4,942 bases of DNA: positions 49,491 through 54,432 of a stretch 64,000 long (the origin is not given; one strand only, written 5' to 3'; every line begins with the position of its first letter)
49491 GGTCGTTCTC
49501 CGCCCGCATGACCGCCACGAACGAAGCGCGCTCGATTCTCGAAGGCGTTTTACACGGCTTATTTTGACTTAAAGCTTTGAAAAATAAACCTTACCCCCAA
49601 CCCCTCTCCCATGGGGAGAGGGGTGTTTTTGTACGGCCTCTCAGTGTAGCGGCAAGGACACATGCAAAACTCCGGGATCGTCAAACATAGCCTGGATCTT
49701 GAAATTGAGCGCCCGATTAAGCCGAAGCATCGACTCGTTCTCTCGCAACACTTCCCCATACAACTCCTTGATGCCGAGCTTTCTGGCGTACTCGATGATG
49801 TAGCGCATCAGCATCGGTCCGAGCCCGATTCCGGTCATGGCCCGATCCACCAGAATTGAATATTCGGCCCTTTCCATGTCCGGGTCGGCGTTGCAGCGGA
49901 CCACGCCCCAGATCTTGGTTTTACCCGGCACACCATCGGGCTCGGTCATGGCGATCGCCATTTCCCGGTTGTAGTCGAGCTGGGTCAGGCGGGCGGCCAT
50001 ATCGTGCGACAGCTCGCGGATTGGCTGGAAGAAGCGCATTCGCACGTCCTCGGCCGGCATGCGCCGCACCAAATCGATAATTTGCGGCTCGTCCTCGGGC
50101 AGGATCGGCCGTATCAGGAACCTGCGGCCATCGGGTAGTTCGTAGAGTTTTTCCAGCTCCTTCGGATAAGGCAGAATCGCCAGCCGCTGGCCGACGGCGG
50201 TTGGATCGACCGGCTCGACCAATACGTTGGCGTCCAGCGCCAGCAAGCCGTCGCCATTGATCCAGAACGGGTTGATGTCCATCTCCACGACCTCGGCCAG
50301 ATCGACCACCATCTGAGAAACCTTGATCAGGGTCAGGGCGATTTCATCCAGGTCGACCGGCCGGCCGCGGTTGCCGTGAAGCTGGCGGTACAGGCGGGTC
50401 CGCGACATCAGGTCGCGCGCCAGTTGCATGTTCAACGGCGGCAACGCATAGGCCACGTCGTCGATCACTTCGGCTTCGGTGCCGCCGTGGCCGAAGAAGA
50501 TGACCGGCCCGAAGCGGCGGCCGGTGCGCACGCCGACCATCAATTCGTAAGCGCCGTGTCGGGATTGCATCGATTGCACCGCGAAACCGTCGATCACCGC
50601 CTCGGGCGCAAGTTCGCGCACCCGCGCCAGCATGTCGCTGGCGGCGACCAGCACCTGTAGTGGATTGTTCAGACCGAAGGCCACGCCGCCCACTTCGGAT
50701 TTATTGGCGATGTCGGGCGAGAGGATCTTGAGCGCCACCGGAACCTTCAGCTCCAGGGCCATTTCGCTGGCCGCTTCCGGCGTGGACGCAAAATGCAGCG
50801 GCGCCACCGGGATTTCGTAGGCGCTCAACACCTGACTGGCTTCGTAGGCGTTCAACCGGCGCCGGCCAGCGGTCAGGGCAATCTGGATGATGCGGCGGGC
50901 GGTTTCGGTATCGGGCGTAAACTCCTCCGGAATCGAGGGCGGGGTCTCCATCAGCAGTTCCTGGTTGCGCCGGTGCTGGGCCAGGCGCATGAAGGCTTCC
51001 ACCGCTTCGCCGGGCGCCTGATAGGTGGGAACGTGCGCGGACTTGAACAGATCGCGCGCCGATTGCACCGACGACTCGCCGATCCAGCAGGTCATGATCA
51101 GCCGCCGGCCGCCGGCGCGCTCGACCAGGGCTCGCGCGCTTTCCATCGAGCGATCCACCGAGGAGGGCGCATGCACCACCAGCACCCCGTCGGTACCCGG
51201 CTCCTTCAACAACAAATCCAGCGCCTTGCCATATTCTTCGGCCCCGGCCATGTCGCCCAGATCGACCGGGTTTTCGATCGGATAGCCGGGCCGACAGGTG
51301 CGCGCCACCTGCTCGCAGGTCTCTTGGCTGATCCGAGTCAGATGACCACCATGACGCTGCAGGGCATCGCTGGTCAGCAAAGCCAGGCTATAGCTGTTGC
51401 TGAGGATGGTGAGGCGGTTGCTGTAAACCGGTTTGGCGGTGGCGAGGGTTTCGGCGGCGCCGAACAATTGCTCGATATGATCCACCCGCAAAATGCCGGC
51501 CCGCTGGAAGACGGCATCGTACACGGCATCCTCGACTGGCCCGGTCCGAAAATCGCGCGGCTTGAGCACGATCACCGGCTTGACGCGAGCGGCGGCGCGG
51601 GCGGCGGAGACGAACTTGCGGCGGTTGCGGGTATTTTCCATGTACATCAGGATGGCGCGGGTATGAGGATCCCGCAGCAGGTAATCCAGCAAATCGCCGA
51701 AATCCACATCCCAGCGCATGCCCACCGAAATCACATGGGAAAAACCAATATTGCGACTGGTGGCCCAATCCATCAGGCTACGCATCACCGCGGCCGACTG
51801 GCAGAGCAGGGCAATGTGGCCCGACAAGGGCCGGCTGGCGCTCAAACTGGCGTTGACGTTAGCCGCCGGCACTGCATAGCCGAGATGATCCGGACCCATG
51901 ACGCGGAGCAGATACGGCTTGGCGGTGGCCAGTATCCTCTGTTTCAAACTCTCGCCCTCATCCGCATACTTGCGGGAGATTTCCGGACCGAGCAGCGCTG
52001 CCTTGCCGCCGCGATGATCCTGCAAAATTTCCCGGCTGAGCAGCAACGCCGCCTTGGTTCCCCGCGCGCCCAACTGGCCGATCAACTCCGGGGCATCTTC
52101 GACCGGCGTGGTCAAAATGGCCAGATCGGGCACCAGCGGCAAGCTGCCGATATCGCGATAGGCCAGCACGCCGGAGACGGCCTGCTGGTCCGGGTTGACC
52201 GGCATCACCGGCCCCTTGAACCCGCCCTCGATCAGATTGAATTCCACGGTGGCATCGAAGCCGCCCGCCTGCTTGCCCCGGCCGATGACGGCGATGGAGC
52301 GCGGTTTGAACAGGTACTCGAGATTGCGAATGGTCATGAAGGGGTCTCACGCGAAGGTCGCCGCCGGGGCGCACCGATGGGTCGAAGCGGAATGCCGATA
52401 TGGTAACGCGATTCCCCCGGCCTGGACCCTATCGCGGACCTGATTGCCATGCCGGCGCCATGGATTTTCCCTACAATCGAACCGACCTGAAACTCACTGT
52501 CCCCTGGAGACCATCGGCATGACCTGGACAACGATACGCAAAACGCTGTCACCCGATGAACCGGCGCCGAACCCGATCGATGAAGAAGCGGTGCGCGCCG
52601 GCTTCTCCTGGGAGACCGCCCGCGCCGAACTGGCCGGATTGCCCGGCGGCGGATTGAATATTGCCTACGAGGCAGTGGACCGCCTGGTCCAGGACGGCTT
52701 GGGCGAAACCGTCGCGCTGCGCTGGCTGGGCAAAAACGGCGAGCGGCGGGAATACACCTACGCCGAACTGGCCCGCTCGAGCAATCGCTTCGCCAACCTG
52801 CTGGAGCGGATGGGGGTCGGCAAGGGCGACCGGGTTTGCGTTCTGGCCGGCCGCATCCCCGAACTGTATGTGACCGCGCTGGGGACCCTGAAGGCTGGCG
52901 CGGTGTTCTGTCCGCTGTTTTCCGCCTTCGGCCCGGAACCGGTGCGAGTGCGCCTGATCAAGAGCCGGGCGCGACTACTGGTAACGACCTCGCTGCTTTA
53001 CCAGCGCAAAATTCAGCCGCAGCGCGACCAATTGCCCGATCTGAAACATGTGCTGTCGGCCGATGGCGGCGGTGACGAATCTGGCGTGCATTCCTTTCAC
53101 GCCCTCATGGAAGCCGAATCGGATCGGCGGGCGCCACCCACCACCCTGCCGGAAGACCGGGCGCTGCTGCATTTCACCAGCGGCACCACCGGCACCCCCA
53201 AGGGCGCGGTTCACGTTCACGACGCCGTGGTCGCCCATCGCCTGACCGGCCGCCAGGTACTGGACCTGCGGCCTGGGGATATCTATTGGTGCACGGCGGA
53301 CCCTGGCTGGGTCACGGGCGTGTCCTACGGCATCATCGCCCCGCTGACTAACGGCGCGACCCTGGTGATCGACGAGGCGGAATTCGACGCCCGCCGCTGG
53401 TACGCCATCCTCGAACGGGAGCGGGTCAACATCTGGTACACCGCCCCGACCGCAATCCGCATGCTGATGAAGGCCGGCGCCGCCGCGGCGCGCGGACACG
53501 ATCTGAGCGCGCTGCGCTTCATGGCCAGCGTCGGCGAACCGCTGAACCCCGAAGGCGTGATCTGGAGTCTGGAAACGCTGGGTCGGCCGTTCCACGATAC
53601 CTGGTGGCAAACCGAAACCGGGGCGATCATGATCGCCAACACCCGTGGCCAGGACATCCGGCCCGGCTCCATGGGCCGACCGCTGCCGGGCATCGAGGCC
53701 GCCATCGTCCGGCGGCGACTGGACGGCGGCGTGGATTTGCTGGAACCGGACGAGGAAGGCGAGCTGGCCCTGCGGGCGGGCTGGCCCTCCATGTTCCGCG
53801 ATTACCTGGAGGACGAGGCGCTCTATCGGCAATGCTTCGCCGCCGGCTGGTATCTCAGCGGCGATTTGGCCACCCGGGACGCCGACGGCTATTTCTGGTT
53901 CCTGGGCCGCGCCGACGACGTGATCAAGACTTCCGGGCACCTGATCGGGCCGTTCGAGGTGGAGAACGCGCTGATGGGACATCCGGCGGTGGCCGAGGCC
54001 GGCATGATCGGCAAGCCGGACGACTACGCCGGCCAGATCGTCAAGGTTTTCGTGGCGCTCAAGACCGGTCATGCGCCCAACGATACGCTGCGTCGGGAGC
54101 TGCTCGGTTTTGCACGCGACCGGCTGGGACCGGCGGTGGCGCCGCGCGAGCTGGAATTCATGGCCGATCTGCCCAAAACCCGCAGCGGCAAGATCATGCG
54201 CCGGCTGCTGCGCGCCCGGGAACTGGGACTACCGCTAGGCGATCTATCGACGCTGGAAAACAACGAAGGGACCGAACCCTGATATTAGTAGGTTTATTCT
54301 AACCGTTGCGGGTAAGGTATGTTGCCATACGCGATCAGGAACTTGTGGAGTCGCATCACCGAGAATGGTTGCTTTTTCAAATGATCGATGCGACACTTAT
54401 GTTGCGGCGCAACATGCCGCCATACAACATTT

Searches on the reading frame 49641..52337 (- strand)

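Call 30: search_protein_families(library=pfam, proteins=[window:49641-52337:-], max_evalue=0.00001)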
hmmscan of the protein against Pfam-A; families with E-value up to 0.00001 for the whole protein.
window:49641-52337:- (898 aa): 5 families
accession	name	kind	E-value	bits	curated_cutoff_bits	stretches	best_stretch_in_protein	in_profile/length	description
PF13549.11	ATP-grasp_5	-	3.3e-78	262.5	27.6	1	487-706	2-220/221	ATP-grasp domain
PF13607.11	Succ_CoA_lig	-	4.1e-41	140.4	27.4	1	173-298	2-138/138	Succinyl-CoA ligase like flavodoxin domain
PF13380.12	CoA_binding_2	-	1.9e-11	44.9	22.8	1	13-149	1-108/116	CoA binding domain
PF00583.31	Acetyltransf_1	-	9.4e-08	32.8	20.7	1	807-874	42-111/116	Acetyltransferase (GNAT) family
PF13302.13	Acetyltransf_3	-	2.4e-06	28.7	25.4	1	739-879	1-137/138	Acetyltransferase (GNAT) domain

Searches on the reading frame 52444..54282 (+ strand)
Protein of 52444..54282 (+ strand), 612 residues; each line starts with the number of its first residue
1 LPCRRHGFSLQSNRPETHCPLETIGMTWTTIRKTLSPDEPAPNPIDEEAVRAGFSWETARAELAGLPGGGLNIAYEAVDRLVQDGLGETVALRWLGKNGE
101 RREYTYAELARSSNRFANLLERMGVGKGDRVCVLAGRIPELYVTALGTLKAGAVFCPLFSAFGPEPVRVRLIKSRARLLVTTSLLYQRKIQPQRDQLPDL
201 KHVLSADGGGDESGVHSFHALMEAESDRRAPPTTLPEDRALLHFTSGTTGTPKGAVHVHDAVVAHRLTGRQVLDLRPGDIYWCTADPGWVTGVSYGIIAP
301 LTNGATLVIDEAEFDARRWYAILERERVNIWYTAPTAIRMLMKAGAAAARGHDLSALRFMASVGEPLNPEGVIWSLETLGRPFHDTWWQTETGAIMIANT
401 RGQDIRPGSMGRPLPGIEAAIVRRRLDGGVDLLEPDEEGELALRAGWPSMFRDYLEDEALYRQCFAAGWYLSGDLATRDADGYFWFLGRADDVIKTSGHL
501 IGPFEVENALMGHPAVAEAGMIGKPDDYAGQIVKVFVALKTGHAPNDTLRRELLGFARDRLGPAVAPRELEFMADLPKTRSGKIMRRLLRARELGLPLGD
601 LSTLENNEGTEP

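Call 30: search_protein_families(library=pfam, proteins=[window:52444-54282:+], max_evalue=0.00001)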
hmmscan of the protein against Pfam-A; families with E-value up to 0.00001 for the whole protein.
window:52444-54282:+ (612 aa): 2 families
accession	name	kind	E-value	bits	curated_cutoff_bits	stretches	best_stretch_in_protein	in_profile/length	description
PF00501.34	AMP-binding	-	3.8e-79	266.7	29.9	1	88-455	10-384/384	AMP-binding enzyme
PF13193.12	AMP-binding_C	-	3.4e-22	79.6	24.5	1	505-583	1-76/76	AMP-binding enzyme C-terminal domain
